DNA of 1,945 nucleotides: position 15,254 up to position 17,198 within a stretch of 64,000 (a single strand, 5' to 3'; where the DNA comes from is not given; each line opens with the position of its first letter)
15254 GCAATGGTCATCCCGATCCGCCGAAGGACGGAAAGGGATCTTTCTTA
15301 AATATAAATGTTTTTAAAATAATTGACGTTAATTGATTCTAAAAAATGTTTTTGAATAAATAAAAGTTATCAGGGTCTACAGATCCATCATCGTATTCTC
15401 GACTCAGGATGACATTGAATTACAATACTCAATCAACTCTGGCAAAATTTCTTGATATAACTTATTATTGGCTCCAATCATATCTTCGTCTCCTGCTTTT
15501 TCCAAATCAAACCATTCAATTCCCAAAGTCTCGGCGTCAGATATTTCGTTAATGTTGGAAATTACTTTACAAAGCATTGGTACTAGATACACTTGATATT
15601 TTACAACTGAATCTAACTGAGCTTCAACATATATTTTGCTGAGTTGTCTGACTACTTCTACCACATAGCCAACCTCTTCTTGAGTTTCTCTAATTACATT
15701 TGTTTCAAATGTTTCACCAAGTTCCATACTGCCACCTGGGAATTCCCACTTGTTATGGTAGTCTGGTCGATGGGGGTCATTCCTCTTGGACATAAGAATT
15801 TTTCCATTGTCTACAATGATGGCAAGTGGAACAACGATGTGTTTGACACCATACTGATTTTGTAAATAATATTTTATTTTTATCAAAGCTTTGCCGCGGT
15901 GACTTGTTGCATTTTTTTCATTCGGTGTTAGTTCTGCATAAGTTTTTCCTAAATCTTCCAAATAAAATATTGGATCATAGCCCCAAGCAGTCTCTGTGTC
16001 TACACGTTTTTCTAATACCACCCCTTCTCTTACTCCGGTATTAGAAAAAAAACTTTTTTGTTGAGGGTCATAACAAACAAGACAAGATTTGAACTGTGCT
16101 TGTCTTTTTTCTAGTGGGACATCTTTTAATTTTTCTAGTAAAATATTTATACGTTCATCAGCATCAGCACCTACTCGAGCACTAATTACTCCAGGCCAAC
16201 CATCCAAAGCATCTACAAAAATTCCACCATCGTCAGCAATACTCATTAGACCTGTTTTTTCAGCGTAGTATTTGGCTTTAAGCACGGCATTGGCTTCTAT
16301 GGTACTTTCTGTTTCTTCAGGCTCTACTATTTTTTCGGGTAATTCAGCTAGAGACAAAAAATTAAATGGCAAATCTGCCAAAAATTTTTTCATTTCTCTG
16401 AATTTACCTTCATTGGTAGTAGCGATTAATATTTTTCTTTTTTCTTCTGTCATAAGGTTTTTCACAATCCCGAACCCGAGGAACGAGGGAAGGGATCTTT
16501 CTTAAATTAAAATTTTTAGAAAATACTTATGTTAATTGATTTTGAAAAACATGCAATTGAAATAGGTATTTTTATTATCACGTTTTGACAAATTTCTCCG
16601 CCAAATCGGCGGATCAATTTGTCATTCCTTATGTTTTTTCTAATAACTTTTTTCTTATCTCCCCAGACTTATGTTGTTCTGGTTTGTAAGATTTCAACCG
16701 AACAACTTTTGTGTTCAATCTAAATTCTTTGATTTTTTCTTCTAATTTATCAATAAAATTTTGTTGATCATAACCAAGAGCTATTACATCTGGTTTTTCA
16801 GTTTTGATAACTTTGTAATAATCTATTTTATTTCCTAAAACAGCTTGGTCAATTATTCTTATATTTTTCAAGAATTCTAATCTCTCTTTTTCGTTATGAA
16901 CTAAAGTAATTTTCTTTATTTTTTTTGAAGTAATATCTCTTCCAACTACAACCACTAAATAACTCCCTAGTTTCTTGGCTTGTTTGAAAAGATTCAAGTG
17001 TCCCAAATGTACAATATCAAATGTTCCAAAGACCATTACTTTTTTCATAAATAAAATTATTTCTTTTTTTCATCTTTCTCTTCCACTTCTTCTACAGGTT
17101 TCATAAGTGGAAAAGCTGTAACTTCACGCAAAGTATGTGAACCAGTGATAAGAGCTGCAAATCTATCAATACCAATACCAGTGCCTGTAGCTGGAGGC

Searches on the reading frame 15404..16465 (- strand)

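Call 14: search_protein_families(library=ncbifam, proteins=[window:15404-16465:-])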
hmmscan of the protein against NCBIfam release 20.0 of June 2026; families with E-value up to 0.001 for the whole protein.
window:15404-16465:- (353 aa): 24 families
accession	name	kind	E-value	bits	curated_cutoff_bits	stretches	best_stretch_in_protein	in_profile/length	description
NF011397.0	PRK14822.1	equivalog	3.7e-52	176.6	234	1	10-204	2-196/201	XTP/dITP diphosphatase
TIGR00042.1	TIGR00042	equivalog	4.8e-47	159.7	145.35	1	11-201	1-183/184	RdgB/HAM1 family non-canonical purine NTP pyrophosphatase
NF011399.0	PRK14824.1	subfamily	1.8e-41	141.8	267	1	10-203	3-202/206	putative deoxyribonucleotide triphosphate pyrophosphatase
NF002698.0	PRK02491.1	equivalog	7.2e-38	130.4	301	1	9-197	127-316/328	nucleoside-triphosphate diphosphatase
NF011398.0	PRK14823.1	equivalog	8.2e-37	126.9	272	1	10-203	1-190/191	non-canonical purine NTP diphosphatase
NF011396.0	PRK14821.1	equivalog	2.9e-32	111.7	203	1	10-204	1-183/185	XTP/dITP diphosphatase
NF011401.0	PRK14826.1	equivalog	3.1e-32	111.8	268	1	5-203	4-218/226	putative deoxyribonucleotide triphosphate pyrophosphatase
NF011400.0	PRK14825.1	equivalog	1.4e-15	57.6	246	1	12-202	4-195/199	putative deoxyribonucleotide triphosphate pyrophosphatase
TIGR00586.1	mutt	equivalog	1.8e-15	57.1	97.9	1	208-339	3-126/129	8-oxo-dGTP diphosphatase MutT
NF006530.0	PRK08999.1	equivalog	5.9e-15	55.1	245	1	208-337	4-125/315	Nudix family hydrolase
NF008044.0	PRK10776.1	equivalog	5.6e-11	42.4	148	1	211-296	5-88/130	8-oxo-dGTP diphosphatase MutT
NF007834.0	PRK10546.1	equivalog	6.6e-10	38.9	156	1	208-275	2-67/135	pyrimidine (deoxy)nucleoside triphosphate diphosphatase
TIGR02705.1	nudix_YtkD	equivalog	1.4e-07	31.2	154.4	1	240-295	47-101/156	RNA deprotection pyrophosphohydrolase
NF001936.0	PRK00714.1-3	equivalog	2e-06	27.7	118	1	232-277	29-75/155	RNA pyrophosphohydrolase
NF041652.1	Nud_hyd_Dein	equivalog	2.9e-06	27.6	200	1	215-278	19-83/152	Nudix hydrolase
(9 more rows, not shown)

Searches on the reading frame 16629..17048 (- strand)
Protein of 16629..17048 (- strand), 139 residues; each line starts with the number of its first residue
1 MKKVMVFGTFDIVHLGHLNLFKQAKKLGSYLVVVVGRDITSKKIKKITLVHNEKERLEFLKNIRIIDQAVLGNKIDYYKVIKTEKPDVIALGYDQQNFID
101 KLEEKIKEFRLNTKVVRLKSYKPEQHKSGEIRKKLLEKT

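Call 14: search_protein_families(library=ncbifam, proteins=[window:16629-17048:-])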
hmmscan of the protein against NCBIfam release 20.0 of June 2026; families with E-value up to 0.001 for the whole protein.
window:16629-17048:- (139 aa): 14 families
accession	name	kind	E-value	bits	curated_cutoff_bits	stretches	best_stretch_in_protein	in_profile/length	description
TIGR00125.1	cyt_tran_rel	domain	6.6e-18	64.6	27.7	1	4-64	2-60/65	adenylyltransferase/cytidyltransferase family protein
TIGR02199.1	rfaE_dom_II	equivalog_domain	3e-15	56.3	181.5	1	4-97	14-108/144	D-glycero-beta-D-manno-heptose 1-phosphate adenylyltransferase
TIGR01518.1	g3p_cytidyltrns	equivalog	4.9e-15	55.7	165.4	1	4-107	1-104/125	glycerol-3-phosphate cytidylyltransferase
NF008454.0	PRK11316.1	equivalog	2.8e-11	42.7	521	1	3-95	342-435/475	bifunctional D-glycero-beta-D-manno-heptose-7-phosphate kinase/D-glycero-beta-D-manno-heptose 1-phosphate adenylyltransferase HldE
NF001985.0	PRK00777.1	subfamily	8.2e-10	39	104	1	1-63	4-65/157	pantetheine-phosphate adenylyltransferase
NF045965.1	RibF_rel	equivalog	6.8e-09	35.5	200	1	2-82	13-96/279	FAD synthase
NF004162.0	PRK05627.1-5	equivalog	5e-08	32.7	241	1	3-76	15-90/304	bifunctional riboflavin kinase/FAD synthetase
NF005518.0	PRK07143.1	equivalog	1.2e-07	31.4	232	1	2-71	16-86/281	hypothetical protein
TIGR01510.1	coaD_prev_kdtB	equivalog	2.4e-06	27.6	103.3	1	6-69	4-68/155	pantetheine-phosphate adenylyltransferase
NF041124.1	CoaD_Thcocales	equivalog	5.5e-06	26.4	290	1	2-85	5-82/156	phosphopantetheine adenylyltransferase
TIGR01526.1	nadR_NMN_Atrans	equivalog_domain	6.4e-06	25.6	341.15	1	3-64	3-61/325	nicotinamide-nucleotide adenylyltransferase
NF005519.0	PRK07152.1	equivalog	0.00021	20.4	315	1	2-63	1-62/361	nicotinate-nucleotide adenylyltransferase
NF004158.0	PRK05627.1-1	equivalog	0.00023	20.6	396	1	3-52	18-66/304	bifunctional riboflavin kinase/FAD synthetase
NF002250.0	PRK01170.1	subfamily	0.00034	20.2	489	1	3-61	2-59/322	bifunctional pantetheine-phosphate adenylyltransferase/NTP phosphatase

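Call 48: find_encoding_contigs(protein=window:16629-17048:-, flank=3000, max_places=6)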
Protein window:16629-17048:- (139 aa): no gene with exactly this product is on record in the collection.

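Call 51: find_homologous_proteins(query=window:16629-17048:-, max_evalue=1e-30)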
Query window:16629-17048:- (139 aa): 831 proteins with E <= 1e-30 among 3334 candidates; the best 120 are listed.
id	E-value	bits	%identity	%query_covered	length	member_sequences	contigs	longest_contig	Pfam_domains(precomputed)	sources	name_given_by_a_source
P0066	1.2e-80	286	100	100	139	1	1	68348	PF01467.33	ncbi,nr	ncbi:MAG: adenylyltransferase/cytidyltransferase family protein [Patescibacteria group bacterium]|nr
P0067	2.5e-76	272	94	99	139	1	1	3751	PF01467.33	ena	-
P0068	9.5e-76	270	93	99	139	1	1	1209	PF01467.33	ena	-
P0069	1.9e-75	269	93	99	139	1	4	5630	PF01467.33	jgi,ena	-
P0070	5.7e-75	267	93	97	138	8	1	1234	PF01467.33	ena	-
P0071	1.4e-74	266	93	97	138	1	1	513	PF01467.33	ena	-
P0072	1.3e-73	263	91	97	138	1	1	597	PF01467.33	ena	-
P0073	1.5e-73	263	92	97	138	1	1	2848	PF01467.33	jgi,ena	-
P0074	3.7e-73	261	91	97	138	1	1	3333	PF01467.33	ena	-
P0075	1.5e-69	250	87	97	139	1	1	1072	PF01467.33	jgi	-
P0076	3.1e-69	249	88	97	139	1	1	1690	PF01467.33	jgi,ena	-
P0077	3.8e-69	249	87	97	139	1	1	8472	PF01467.33,PF06574.19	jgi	-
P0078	1.5e-68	247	87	97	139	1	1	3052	PF01467.33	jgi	-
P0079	1.8e-68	246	87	97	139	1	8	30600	PF01467.33,PF06574.19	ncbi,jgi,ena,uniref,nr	ncbi:MAG: FAD synthase [Candidatus Magasanikbacteria bacterium CG10_big_fil_rev_8_21_14_0_10_36_16]|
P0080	3.5e-68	245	87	97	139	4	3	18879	PF01467.33,PF06574.19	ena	-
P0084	3.5e-67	242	88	94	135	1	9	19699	PF01467.33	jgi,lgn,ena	-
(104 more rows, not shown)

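Call 52: find_encoding_contigs(protein=P0069, flank=3000, max_places=4)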
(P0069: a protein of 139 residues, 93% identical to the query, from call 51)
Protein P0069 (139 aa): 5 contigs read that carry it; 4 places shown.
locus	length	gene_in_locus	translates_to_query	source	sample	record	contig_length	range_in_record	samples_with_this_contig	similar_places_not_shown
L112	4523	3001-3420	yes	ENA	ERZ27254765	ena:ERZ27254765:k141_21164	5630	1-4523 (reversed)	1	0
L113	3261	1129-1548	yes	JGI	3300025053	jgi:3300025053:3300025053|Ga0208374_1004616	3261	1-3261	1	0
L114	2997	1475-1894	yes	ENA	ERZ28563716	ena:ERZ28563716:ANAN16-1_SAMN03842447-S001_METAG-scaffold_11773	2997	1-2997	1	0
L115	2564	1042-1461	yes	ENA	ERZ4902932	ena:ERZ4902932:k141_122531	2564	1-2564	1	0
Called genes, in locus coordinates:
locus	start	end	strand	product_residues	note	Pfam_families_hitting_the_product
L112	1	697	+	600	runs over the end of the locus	?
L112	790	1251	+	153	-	PF03449:GreA_GreB_N, PF01272:GreA_GreB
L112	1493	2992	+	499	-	PF01336:tRNA_anti-codon, PF00152:tRNA-synt_2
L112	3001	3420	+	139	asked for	PF01467:CTP_transf_like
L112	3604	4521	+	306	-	?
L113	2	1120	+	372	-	?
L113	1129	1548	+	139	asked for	PF01467:CTP_transf_like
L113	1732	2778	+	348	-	PF01725:Ham1p_like, PF00293:NUDIX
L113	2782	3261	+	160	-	?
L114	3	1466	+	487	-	?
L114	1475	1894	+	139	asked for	PF01467:CTP_transf_like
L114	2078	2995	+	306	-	?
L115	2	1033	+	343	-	PF00152:tRNA-synt_2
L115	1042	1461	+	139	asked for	PF01467:CTP_transf_like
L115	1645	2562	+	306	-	?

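Call 53: find_encoding_contigs(protein=P0084, flank=3000, max_places=4)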
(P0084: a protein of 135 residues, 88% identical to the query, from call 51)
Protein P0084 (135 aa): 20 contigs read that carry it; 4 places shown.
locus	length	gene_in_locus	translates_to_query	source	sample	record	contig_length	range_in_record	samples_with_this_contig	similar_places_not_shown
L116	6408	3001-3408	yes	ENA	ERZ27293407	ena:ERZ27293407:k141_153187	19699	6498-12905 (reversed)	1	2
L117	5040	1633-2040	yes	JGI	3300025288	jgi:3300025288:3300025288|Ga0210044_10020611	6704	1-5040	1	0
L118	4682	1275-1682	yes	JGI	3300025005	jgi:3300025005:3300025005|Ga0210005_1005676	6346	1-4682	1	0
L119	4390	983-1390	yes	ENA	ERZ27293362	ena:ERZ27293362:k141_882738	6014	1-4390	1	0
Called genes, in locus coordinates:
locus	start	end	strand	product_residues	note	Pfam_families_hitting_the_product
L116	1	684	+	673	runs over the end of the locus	PF03717:PBP_dimer, PF00905:Transpeptidase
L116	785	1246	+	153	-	PF03449:GreA_GreB_N, PF01272:GreA_GreB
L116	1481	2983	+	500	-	PF01336:tRNA_anti-codon, PF00152:tRNA-synt_2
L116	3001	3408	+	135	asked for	PF01467:CTP_transf_like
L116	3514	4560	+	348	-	PF01725:Ham1p_like, PF00293:NUDIX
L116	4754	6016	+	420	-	PF02403:Seryl_tRNA_N, PF00587:tRNA-synt_2b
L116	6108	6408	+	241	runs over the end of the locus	PF00561:Abhydrolase_1, PF12146:Hydrolase_4, PF12697:Abhydrolase_6, PF20408:Abhydrolase_11 (faint)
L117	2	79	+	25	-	?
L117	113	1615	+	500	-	PF01336:tRNA_anti-codon, PF00152:tRNA-synt_2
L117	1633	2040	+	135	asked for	PF01467:CTP_transf_like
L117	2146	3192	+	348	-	PF01725:Ham1p_like, PF00293:NUDIX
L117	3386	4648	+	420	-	PF02403:Seryl_tRNA_N, PF00587:tRNA-synt_2b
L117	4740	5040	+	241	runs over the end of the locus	PF00561:Abhydrolase_1, PF12146:Hydrolase_4, PF12697:Abhydrolase_6, PF20408:Abhydrolase_11 (faint)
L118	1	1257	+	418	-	?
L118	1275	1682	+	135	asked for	PF01467:CTP_transf_like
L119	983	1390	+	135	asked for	PF01467:CTP_transf_like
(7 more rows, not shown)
